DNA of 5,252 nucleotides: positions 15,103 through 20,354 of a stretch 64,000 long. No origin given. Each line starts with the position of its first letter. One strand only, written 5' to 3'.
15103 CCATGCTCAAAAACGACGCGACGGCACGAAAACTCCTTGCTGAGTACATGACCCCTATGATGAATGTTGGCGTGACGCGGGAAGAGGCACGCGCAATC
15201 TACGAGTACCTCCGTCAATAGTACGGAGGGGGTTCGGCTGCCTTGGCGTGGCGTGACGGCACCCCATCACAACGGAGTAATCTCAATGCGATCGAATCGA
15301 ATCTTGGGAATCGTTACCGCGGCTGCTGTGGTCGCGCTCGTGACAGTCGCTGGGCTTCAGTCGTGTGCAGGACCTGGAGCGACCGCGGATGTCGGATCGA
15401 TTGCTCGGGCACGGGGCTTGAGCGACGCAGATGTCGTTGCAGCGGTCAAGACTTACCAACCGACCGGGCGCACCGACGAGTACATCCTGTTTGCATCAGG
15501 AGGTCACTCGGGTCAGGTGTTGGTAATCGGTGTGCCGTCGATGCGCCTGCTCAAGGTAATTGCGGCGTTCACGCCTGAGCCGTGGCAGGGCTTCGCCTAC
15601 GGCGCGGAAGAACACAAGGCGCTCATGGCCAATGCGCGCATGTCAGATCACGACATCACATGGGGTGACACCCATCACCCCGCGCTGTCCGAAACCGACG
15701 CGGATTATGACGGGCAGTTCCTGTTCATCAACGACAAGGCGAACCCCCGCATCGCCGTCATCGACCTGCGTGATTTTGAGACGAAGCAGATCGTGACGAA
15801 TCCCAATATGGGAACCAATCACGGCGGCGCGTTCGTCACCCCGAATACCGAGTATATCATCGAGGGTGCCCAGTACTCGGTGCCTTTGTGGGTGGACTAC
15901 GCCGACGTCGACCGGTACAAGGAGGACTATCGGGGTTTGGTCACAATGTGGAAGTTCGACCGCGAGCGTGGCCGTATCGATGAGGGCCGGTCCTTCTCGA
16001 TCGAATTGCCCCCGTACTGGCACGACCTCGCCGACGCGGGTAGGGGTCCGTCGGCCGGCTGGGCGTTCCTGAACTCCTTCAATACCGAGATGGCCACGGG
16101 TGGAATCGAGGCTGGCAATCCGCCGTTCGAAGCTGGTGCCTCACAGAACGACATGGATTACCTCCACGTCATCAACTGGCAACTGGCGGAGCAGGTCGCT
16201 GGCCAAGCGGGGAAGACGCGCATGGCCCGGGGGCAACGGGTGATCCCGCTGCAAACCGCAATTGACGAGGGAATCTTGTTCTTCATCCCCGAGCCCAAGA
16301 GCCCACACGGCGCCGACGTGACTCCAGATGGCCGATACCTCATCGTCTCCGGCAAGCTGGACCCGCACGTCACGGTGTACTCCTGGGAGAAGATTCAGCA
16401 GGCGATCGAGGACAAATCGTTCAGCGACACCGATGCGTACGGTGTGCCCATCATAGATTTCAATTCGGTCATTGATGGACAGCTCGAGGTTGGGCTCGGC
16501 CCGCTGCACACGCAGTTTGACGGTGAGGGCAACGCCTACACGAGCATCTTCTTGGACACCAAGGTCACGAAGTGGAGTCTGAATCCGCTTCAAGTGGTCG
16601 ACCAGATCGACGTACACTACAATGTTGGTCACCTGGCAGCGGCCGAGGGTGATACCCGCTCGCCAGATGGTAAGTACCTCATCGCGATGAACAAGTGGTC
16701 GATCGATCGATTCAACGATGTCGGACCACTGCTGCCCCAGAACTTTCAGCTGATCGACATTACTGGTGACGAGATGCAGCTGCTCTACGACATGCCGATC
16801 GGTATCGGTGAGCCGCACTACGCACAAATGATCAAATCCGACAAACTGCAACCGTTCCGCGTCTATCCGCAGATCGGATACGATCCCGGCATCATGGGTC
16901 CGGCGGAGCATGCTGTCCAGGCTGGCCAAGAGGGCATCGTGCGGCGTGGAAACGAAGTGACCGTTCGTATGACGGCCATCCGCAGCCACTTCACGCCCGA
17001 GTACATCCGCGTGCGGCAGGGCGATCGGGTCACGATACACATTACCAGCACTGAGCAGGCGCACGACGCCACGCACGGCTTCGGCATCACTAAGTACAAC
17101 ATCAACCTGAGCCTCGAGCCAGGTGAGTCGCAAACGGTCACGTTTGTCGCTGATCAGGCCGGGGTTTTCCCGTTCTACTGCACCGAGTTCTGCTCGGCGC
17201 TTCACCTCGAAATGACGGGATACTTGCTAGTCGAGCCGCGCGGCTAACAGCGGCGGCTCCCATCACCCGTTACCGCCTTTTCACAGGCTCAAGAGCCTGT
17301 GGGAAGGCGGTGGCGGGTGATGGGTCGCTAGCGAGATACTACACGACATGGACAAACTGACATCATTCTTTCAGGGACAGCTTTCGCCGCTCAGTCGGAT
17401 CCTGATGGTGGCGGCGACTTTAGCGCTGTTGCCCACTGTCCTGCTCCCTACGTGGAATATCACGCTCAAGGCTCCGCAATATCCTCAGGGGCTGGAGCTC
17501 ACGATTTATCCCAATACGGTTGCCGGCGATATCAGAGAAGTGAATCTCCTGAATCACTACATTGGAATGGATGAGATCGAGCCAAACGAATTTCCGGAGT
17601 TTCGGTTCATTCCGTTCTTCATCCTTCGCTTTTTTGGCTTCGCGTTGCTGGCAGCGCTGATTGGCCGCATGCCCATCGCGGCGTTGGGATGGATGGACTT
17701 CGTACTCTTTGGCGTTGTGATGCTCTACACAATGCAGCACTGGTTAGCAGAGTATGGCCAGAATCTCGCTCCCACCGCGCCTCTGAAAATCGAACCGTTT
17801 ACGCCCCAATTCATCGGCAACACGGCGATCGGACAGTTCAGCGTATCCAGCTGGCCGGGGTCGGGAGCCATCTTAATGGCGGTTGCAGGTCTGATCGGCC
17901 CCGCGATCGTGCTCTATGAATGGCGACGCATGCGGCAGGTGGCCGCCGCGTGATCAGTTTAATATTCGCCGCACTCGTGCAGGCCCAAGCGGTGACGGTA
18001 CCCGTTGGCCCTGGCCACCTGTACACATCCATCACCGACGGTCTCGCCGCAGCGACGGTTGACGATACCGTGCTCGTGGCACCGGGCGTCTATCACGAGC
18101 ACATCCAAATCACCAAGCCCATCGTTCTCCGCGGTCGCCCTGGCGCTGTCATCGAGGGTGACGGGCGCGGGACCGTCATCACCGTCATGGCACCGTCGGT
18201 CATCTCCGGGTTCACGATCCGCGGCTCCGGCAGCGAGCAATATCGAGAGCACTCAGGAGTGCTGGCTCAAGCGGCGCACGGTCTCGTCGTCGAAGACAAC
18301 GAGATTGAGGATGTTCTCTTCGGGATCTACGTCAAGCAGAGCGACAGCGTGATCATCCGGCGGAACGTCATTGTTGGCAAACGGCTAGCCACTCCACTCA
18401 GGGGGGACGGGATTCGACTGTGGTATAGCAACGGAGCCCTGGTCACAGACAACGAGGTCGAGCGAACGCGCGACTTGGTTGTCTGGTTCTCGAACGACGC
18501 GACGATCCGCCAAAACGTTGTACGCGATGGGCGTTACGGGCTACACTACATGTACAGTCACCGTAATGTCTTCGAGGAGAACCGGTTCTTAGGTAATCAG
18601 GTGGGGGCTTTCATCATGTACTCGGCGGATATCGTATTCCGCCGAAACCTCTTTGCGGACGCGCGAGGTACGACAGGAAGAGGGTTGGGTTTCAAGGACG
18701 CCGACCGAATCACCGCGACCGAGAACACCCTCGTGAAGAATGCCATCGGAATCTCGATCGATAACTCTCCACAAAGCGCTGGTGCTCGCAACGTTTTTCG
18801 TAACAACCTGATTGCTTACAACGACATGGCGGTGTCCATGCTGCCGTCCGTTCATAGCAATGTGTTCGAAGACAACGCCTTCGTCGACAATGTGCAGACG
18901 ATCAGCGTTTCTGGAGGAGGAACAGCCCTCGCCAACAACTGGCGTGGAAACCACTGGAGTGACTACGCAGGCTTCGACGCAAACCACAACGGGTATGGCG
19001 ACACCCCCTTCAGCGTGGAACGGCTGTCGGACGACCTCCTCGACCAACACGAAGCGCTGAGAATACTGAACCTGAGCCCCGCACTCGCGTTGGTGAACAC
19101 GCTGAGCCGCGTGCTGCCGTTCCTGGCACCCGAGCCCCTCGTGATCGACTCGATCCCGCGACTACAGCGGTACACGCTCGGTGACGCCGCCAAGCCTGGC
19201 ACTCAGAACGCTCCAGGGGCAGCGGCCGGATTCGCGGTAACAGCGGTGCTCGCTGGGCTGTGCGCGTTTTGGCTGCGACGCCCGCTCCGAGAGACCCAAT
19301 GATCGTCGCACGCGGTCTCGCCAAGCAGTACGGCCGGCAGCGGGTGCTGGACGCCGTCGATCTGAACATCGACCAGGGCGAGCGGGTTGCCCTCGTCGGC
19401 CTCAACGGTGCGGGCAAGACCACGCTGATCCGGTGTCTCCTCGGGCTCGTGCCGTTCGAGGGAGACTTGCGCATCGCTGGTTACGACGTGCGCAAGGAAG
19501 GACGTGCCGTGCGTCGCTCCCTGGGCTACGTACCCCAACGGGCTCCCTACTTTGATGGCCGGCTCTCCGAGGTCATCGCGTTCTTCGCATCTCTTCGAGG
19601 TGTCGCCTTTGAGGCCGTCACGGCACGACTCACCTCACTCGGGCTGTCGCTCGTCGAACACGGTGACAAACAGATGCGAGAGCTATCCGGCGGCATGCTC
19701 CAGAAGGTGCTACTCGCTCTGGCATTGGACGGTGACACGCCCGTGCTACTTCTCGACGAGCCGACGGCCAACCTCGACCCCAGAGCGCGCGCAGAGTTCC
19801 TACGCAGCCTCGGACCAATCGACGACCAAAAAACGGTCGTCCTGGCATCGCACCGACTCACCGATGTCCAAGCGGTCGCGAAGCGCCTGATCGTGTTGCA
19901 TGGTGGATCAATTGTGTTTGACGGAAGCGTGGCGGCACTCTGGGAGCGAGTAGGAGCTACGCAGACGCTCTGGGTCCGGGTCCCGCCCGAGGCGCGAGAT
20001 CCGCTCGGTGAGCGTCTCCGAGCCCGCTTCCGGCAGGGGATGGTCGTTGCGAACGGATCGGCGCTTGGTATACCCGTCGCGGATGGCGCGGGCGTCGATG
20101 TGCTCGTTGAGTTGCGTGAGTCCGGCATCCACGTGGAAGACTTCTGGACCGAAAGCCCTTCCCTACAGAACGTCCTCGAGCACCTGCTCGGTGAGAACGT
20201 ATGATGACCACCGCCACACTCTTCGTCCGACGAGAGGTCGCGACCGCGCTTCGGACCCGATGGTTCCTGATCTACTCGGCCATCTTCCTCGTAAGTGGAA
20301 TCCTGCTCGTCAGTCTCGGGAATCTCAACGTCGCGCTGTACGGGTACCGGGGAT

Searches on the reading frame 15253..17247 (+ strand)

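Call 46: search_protein_families(library=pfam, proteins=[window:15253-17247:+], max_evalue=0.00001)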
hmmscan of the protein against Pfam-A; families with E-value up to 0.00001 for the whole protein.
window:15253-17247:+ (664 aa): 2 families
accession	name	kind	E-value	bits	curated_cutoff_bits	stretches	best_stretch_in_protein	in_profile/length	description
PF18764.7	nos_propeller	-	7.9e-34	115.9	30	1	452-522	2-71/71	Nitrous oxide reductase propeller repeat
PF13473.12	Cupredoxin_1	-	1.5e-08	35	27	1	568-646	20-94/104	Cupredoxin-like domain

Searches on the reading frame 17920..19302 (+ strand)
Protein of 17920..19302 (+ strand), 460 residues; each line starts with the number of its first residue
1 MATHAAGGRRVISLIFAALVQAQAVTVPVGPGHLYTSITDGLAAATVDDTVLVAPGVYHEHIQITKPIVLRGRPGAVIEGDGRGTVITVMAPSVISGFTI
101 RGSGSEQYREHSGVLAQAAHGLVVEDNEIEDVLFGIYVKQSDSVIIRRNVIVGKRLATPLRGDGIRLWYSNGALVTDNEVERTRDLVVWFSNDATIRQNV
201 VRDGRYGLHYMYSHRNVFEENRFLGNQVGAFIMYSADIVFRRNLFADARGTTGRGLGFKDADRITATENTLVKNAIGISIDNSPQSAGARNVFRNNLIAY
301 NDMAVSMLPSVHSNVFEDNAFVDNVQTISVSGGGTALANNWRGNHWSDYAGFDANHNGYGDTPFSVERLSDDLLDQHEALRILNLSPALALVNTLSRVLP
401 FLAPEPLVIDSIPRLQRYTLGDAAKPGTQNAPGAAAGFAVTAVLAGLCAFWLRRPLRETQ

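Call 46: search_protein_families(library=pfam, proteins=[window:17920-19302:+], max_evalue=0.00001)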
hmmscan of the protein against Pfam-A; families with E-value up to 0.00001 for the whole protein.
window:17920-19302:+ (460 aa): 3 families
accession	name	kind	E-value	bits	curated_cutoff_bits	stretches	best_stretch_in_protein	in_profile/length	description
PF05048.19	NosD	-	5.9e-41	140.7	23.6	1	149-351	3-212/212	Periplasmic copper-binding protein (NosD)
PF13229.12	Beta_helix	-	4.3e-33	114.6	25.9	2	95-245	13-158/158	Right handed beta helix region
PF07602.17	DUF1565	-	2.2e-09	37.4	20.3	0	83-162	97-176/257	Protein of unknown function (DUF1565)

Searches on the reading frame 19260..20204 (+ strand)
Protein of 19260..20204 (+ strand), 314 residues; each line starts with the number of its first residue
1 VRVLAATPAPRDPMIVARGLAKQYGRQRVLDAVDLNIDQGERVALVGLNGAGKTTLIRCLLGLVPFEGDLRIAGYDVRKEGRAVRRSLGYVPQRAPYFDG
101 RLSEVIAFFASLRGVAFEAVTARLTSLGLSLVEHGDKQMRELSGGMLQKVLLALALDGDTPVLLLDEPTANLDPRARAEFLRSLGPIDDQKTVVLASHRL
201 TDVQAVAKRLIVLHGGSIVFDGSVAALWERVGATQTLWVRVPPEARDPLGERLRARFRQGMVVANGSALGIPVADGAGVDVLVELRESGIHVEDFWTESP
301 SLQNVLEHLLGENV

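Call 46: search_protein_families(library=pfam, proteins=[window:19260-20204:+], max_evalue=0.00001)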
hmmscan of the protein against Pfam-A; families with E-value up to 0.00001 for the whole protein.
window:19260-20204:+ (314 aa): 2 families
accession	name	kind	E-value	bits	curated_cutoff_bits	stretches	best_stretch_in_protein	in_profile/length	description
PF00005.33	ABC_tran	-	8.7e-25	88.4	25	1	30-170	1-137/137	ABC transporter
PF13304.12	AAA_21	-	3.2e-12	47.6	27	1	139-198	235-298/304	AAA domain, putative AbiEii toxin, Type IV TA system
